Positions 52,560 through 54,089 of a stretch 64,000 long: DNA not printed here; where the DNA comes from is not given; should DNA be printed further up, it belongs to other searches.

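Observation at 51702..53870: Convergent RimK-like ATP-grasp and DUF1704/QEGLA zincin-like pair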

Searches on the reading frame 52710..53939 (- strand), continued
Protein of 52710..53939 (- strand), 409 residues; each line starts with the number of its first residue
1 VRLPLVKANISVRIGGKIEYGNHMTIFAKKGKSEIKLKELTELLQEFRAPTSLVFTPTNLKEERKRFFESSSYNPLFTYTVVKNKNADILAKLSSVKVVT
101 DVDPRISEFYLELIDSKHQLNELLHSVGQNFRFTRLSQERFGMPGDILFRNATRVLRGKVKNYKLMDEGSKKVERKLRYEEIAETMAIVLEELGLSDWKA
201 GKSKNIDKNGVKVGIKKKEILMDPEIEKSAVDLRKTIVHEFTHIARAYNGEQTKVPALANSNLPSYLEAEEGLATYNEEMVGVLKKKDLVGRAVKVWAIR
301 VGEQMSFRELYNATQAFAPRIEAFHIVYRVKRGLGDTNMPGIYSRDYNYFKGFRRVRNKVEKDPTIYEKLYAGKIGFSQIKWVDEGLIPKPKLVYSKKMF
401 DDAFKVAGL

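Call 20: search_protein_families(library=pfam, proteins=[P0265, P0298, P0307, P0310, P0343, P0345, P0360, P0367, P0361, P0329], max_evalue=0.001)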
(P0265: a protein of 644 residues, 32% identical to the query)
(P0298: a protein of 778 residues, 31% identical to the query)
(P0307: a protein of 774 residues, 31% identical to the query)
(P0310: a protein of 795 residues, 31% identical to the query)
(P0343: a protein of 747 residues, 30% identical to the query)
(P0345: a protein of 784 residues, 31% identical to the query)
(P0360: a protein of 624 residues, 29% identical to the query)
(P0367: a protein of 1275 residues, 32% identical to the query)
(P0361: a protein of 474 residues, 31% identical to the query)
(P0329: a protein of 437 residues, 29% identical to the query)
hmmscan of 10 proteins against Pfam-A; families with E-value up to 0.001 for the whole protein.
P0265 (644 aa): 2 families
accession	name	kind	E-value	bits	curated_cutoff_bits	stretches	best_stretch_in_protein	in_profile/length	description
PF08014.17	MATCAP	-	4.6e-58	197.4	27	1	324-629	7-331/365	Microtubule-associated tyrosine carboxypeptidase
PF14397.11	ATPgrasp_ST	-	3.8e-32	112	31.4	1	1-121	151-277/278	Sugar-transfer associated ATP-grasp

P0298 (778 aa): 3 families
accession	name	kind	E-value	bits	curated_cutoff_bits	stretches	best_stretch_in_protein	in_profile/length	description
PF14397.11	ATPgrasp_ST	-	1.1e-59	202.4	31.4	1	16-284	2-276/278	Sugar-transfer associated ATP-grasp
PF08014.17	MATCAP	-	6.7e-45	154.1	27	1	464-769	9-332/365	Microtubule-associated tyrosine carboxypeptidase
PF02655.19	ATP-grasp_3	-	0.00032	21.3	23.2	0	56-97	14-56/160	ATP-grasp domain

P0307 (774 aa): 3 families
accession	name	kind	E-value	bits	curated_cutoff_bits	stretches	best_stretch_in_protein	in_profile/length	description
PF14397.11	ATPgrasp_ST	-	3.2e-62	210.7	31.4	1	18-282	2-277/278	Sugar-transfer associated ATP-grasp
PF08014.17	MATCAP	-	5.7e-51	174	27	1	457-771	7-344/365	Microtubule-associated tyrosine carboxypeptidase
PF08443.16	RimK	-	1.9e-05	24.8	21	0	35-204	1-142/188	RimK-like ATP-grasp domain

P0310 (795 aa): 6 families
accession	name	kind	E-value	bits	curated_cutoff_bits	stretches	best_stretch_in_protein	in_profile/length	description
PF14397.11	ATPgrasp_ST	-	2.6e-74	250.3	31.4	1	13-293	2-277/278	Sugar-transfer associated ATP-grasp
PF08014.17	MATCAP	-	2e-42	146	27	1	475-794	3-344/365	Microtubule-associated tyrosine carboxypeptidase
PF08443.16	RimK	-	2.6e-11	43.9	21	1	234-278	129-172/188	RimK-like ATP-grasp domain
PF02655.19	ATP-grasp_3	-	1.3e-06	29.1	23.2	1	30-101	1-63/160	ATP-grasp domain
PF14398.11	ATPgrasp_YheCD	-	2.1e-06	27.6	26.8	1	71-279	50-233/255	YheC/D like ATP-grasp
PF02955.21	GSH-S_ATP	-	4.1e-06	26.8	23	0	158-192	85-119/175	Prokaryotic glutathione synthetase, ATP-grasp domain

P0343 (747 aa): 2 families
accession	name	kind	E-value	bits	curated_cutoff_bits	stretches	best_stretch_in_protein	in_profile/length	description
PF08014.17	MATCAP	-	4.6e-50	171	27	1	431-746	5-347/365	Microtubule-associated tyrosine carboxypeptidase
PF14397.11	ATPgrasp_ST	-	8.8e-50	169.9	31.4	1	6-231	50-277/278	Sugar-transfer associated ATP-grasp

P0345 (784 aa): 4 families
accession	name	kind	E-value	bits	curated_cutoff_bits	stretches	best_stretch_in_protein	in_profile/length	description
PF14397.11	ATPgrasp_ST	-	8.2e-65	219.2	31.4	1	10-289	2-277/278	Sugar-transfer associated ATP-grasp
PF08014.17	MATCAP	-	3e-43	148.6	27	1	467-783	11-350/365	Microtubule-associated tyrosine carboxypeptidase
PF08443.16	RimK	-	1e-06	28.9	21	1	233-273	132-171/188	RimK-like ATP-grasp domain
PF02655.19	ATP-grasp_3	-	0.00025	21.6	23.2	0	234-269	124-157/160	ATP-grasp domain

P0360 (624 aa): 2 families
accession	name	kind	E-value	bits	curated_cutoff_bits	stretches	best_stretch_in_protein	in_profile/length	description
PF08014.17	MATCAP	-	6.9e-39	134.3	27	1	309-612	2-331/365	Microtubule-associated tyrosine carboxypeptidase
PF14397.11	ATPgrasp_ST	-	1.2e-21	77.5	31.4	1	1-119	151-276/278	Sugar-transfer associated ATP-grasp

P0367 (1275 aa): 6 families
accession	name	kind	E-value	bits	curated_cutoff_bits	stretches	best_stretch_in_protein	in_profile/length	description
PF08014.17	MATCAP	-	5.1e-38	131.4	27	1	957-1273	5-335/365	Microtubule-associated tyrosine carboxypeptidase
PF13424.12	TPR_12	-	1.3e-08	35.3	30.1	0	790-854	16-77/77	Tetratricopeptide repeat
PF13271.11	DUF4062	-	3e-08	34.2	24.7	1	16-104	1-82/82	Domain of unknown function (DUF4062)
PF00931.28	NB-ARC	-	1.8e-07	31.1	23.5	1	212-346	20-138/248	NB-ARC domain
PF13191.12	AAA_16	-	1e-05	26.5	32.6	1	193-333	1-158/167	AAA ATPase domain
PF13401.12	AAA_22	-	1.8e-05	25.5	27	1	210-338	5-117/130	AAA domain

P0361 (474 aa): 1 family
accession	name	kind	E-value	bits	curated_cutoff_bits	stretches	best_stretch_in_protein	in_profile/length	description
PF08014.17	MATCAP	-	2.2e-50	172.1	27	1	147-456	5-332/365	Microtubule-associated tyrosine carboxypeptidase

P0329 (437 aa): 1 family
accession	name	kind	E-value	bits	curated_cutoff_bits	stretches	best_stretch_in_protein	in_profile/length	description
PF08014.17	MATCAP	-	4.8e-49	167.7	27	1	114-428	2-337/365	Microtubule-associated tyrosine carboxypeptidase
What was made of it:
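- ATPgrasp_ST-MATCAP fusion proteins account for 7 of 10 long representatives (call 20).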

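Call 32: find_homologous_proteins(query=A4, max_evalue=1e-10)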
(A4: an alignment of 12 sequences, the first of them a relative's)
Query A4 (12 sequences) (346 aa, profile of the alignment): 31 proteins with E <= 1e-10 among 8000 candidates.
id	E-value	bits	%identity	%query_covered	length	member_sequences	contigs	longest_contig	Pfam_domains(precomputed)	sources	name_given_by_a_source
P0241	5.8e-122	425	100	100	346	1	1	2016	PF08014.18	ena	-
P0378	7.9e-122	425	33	92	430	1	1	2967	PF08014.18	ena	-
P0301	5.7e-115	402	25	96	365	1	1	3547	PF08014.18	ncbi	-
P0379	1.7e-102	361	39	91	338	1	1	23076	PF08014.18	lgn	-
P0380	9.3e-102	359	36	92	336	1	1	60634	PF08014.18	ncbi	-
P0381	1.0e-101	359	50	97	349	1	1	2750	PF08014.18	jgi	-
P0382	2.8e-101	357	35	92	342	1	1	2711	PF08014.18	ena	-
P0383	2.8e-101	357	64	99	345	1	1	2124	PF08014.18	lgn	-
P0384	5.9e-98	346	61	99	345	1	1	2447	PF08014.18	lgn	-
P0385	8.3e-98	346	63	100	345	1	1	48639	PF08014.18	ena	-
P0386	2.3e-96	341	49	100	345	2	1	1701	PF08014.18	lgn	-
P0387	5.1e-95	337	55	99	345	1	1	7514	PF08014.18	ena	-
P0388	2.7e-91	325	49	98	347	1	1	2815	PF08014.18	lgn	-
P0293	1.4e-90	322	42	97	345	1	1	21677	PF08014.18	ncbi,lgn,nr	ncbi:DUF1704 domain-containing protein [Candidatus Woesearchaeota archaeon]|nr:DUF1704 domain-contai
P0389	1.2e-89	319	52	99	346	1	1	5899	PF08014.18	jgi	jgi:uncharacterized protein (TIGR02421 family)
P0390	4.1e-89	317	39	70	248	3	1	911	PF08014.18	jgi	jgi:uncharacterized protein (TIGR02421 family)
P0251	7.3e-89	316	45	98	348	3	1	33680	PF08014.18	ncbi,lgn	ncbi:MAG: tyrosine/phenylalanine carboxypeptidase domain-containing protein [Candidatus Woesearchaeo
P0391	8.6e-89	316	31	96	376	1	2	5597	PF08014.18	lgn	-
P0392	1.4e-88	316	39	75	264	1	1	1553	PF08014.18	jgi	jgi:uncharacterized protein (TIGR02421 family)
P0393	2.1e-87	312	31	94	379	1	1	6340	PF08014.18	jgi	jgi:hypothetical protein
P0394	1.3e-86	309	48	98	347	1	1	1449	PF08014.18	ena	-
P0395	9.8e-84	300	32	92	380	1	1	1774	PF08014.18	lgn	-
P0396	6.1e-82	294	49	98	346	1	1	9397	PF08014.18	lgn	-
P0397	1.5e-80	289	31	99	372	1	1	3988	PF08014.18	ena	-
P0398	8.1e-78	280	32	98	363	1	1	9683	PF08014.18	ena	-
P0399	5.6e-77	277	30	84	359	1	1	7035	PF08014.18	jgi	jgi:hypothetical protein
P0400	1.8e-75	272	33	91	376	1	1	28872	PF08014.18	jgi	-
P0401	2.1e-65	239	42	47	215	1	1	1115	PF08014.18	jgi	-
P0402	1.1e-43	168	27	92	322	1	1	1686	PF08014.18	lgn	-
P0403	3.6e-36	143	26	95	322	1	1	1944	PF08014.18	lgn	-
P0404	4.5e-29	120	24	98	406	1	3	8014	PF08014.18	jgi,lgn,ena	-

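Call 33: find_encoding_contigs(protein=P0380, flank=8000, max_places=1)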
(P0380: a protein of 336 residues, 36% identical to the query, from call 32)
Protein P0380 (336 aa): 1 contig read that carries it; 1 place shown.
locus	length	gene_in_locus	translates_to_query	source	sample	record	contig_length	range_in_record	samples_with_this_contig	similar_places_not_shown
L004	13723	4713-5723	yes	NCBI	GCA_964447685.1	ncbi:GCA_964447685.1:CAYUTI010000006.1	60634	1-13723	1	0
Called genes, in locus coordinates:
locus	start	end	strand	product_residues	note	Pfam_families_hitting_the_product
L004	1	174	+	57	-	?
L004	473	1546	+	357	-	PF00078:RVT_1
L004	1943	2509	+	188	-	PF25212:HVO_A0114 (faint), PF22600:MTPAP-like_central (weak), PF01909:NTP_transf_2, PF18765:Polbeta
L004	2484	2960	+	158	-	PF05168:HEPN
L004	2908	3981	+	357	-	PF26233:NicX, PF02073:Peptidase_M29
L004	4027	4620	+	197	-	-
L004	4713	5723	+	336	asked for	PF08014:MATCAP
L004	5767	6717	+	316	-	PF14397:ATPgrasp_ST (faint), PF08443:RimK, PF14398:ATPgrasp_YheCD (faint)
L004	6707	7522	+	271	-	PF17125:Methyltr_RsmF_N, PF01728:FtsJ (weak), PF01189:Methyltr_RsmB-F, PF13847:Methyltransf_31 (weak)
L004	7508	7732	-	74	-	-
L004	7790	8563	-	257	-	PF01261:AP_endonuc_2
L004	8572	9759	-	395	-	PF00999:Na_H_Exchanger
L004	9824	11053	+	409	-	PF18144:SMODS (weak), PF01909:NTP_transf_2 (weak), PF09249:tRNA_NucTransf2, PF21133:CAA_C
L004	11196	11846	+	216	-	PF00227:Proteasome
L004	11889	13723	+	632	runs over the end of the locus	PF17214:KH_TffA, PF07650:KH_2 (weak), PF00753:Lactamase_B, PF16661:Lactamase_B_6, PF23023:Anti-Pycsar_Apyc1 (weak), PF12706:Lactamase_B_2, PF10996:Beta-Casp, PF07521:RMMBL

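Call 34: find_encoding_contigs(protein=P0385, flank=8000, max_places=1)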
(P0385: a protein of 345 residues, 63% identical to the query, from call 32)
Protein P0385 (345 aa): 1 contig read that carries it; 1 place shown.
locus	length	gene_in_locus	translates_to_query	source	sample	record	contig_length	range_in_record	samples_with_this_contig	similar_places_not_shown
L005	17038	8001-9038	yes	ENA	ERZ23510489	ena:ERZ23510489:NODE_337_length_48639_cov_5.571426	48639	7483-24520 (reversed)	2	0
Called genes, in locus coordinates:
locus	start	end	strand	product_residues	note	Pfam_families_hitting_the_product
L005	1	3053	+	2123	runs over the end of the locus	PF01839:FG-GAP (faint), PF13517:FG-GAP_3, PF10102:DUF2341, PF13385:Laminin_G_3, PF07705:CARDB (faint), PF10633:NPCBM_assoc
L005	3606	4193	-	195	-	-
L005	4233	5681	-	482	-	PF07690:MFS_1 (faint)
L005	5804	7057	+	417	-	PF21348:RGL11_C (faint), PF01839:FG-GAP (faint), PF13360:PQQ_2 (faint), PF14783:BBS2_Mid (faint), PF15907:Itfg2 (faint), PF13570:Beta-prop_ACSF4, PF25292:Beta-prop_CGLA, PF13517:FG-GAP_3 (weak)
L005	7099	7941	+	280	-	PF06745:ATPase, PF23442:DUF7125 (weak), PF06745:ATPase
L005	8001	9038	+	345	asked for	PF08014:MATCAP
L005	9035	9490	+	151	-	PF00692:dUTPase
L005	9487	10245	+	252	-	PF00557:Peptidase_M24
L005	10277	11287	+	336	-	PF00294:PfkB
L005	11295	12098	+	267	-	PF01791:DeoC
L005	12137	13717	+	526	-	PF01326:PPDK_N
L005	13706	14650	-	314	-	PF01170:UPF0020, PF13649:Methyltransf_25 (weak), PF13847:Methyltransf_31 (weak)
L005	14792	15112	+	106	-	-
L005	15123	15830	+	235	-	PF04893:Yip1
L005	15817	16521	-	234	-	PF00588:SpoU_methylase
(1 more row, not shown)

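Call 35: find_encoding_contigs(protein=P0251, flank=8000, max_places=1)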
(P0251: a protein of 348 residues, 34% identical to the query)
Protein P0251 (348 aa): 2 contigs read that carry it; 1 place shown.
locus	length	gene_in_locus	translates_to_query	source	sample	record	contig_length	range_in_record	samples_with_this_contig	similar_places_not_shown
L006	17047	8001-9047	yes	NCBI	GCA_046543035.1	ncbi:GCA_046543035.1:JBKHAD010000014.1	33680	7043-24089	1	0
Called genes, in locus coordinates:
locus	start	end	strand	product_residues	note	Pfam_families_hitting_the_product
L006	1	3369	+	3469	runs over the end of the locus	PF10102:DUF2341, PF13517:FG-GAP_3, PF10102:DUF2341, PF10633:NPCBM_assoc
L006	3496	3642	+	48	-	PF07866:DUF1653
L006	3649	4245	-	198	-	-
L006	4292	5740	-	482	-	PF07690:MFS_1 (weak)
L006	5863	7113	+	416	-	PF14783:BBS2_Mid (faint), PF16743:PliI (faint), PF25292:Beta-prop_CGLA, PF13517:FG-GAP_3 (weak), PF13570:Beta-prop_ACSF4, PF13360:PQQ_2, PF25292:Beta-prop_CGLA, PF13517:FG-GAP_3 (weak), +4 more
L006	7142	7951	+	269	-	PF06745:ATPase, PF23442:DUF7125 (weak), PF06745:ATPase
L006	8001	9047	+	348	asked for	PF08014:MATCAP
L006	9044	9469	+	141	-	PF00692:dUTPase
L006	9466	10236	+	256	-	PF00557:Peptidase_M24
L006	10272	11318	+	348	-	PF00294:PfkB, PF08543:Phos_pyr_kin (weak)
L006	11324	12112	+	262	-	PF01791:DeoC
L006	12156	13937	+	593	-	PF01326:PPDK_N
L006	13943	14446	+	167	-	-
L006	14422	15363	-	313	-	PF01555:N6_N4_Mtase, PF01170:UPF0020, PF09445:Methyltransf_15 (weak), PF13649:Methyltransf_25 (weak)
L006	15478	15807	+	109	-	-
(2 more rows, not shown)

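Call 36: find_encoding_contigs(protein=P0400, flank=8000, max_places=1)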
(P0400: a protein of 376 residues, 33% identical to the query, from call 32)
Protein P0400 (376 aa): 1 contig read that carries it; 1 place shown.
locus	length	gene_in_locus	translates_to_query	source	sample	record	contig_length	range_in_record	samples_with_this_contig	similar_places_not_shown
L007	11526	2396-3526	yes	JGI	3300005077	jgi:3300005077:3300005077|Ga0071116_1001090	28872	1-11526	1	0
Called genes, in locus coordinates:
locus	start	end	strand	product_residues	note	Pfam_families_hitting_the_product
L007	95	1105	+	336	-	PF00012:HSP70 (faint), PF06723:MreB_Mbl, PF00022:Actin (faint), PF14450:FtsA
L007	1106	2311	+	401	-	PF04932:Wzy_C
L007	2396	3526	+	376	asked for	PF08014:MATCAP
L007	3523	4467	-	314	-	PF08443:RimK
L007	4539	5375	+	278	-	PF00561:Abhydrolase_1, PF12146:Hydrolase_4 (weak), PF12697:Abhydrolase_6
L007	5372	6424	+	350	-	PF13439:Glyco_transf_4, PF13579:Glyco_trans_4_4, PF00534:Glycos_transf_1, PF13692:Glyco_trans_1_4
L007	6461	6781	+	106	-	-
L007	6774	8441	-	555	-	PF01071:GARS_A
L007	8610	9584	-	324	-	PF07478:Dala_Dala_lig_C (faint), PF14397:ATPgrasp_ST (faint), PF01071:GARS_A, PF02655:ATP-grasp_3 (weak), PF02955:GSH-S_ATP, PF08443:RimK (faint), PF14398:ATPgrasp_YheCD (weak)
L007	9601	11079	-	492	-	PF14397:ATPgrasp_ST, PF02655:ATP-grasp_3 (faint), PF14398:ATPgrasp_YheCD (faint), PF08443:RimK (weak)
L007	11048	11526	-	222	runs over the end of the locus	PF14402:7TM_transglut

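Call 37: find_related_loci(query=A2, collection=genome_contigs, flank=10000)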
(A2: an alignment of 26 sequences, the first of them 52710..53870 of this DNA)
Query A2 (386 aa) in genome_contigs; peptide patterns used: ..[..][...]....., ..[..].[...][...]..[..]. (x = any residue, [..] = any of these).
146 stretches matched a pattern; 111 encode a relative of the query (tblastn E <= 1e-3); the best 80 are kept; 80 distinct loci.
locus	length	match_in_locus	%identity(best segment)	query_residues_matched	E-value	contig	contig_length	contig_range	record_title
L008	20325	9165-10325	55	1-386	2e-139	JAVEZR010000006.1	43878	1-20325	MAG: Candidatus Dojkabacteria bacterium isolate BF4_70 NODE_2428_length_43878_cov_37.738086_Biofilm4, whole genome shotg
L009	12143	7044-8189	53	3-381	3e-138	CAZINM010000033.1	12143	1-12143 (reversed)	MAG TPA_asm: uncultured Candidatus Saccharibacteria bacterium isolate SRP239243_co2_309 genome assembly, contig: NODE_89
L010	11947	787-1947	55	1-386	1e-137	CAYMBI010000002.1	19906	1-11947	MAG TPA_asm: uncultured Candidatus Saccharibacteria bacterium isolate SRP093185_co1_143 genome assembly, contig: NODE_16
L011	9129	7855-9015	54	1-386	9e-137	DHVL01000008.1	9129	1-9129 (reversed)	MAG TPA_asm: Candidatus Dojkabacteria bacterium UBA5209 UBA5209_contig_47219, whole genome shotgun sequence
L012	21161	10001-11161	55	1-386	1e-136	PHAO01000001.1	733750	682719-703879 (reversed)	MAG: Candidatus Dojkabacteria bacterium HGW-Dojkabacteria-1 bjp_ig2158_scaffold_0, whole genome shotgun sequence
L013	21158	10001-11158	55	1-386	9e-136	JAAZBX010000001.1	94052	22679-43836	MAG: Candidatus Dojkabacteria bacterium isolate AS06rmzACSIP_65 85743_AS06, whole genome shotgun sequence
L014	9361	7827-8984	54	1-386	1e-134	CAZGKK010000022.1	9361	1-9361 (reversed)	MAG TPA_asm: uncultured Candidatus Saccharibacteria bacterium isolate SRP192927_co6_329 genome assembly, contig: NODE_19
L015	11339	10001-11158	54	1-386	3e-134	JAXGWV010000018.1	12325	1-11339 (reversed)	MAG: Candidatus Dojkabacteria bacterium isolate AnMBR.bin475 bin475_18, whole genome shotgun sequence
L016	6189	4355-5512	55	1-386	3e-134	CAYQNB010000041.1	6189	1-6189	MAG TPA_asm: uncultured Candidatus Saccharibacteria bacterium isolate SRP319275_co1_353 genome assembly, contig: NODE_17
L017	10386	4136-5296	54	1-386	5e-134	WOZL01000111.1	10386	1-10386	MAG: Candidatus Dojkabacteria bacterium isolate WOFB23 NODE_2648_length_10386_cov_6.372084, whole genome shotgun sequenc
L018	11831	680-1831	53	4-386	3e-133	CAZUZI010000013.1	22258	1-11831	MAG TPA_asm: uncultured Candidatus Saccharibacteria bacterium isolate binchicken_co117_311 genome assembly, contig: NODE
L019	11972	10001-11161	53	1-386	3e-133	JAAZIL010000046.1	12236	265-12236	MAG: Candidatus Dojkabacteria bacterium isolate AS19jrsBPTG_9 17579_AS19, whole genome shotgun sequence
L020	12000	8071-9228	53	1-386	8e-133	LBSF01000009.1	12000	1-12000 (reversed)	MAG: candidate division WS6 bacterium GW2011_GWC2_36_7 US24_C0009, whole genome shotgun sequence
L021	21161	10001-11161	53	1-386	3e-132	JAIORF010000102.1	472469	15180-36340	MAG: bacterium isolate SMBSF11 20072_Bin_5_contigs_1_c_000000000001, whole genome shotgun sequence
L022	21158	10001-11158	53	1-386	2e-132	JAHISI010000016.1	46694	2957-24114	MAG: Patescibacteria group bacterium isolate MM_PC_MetaG.mb.168 MM_PC_MetaG.mb.168_k141_493770, whole genome shotgun seq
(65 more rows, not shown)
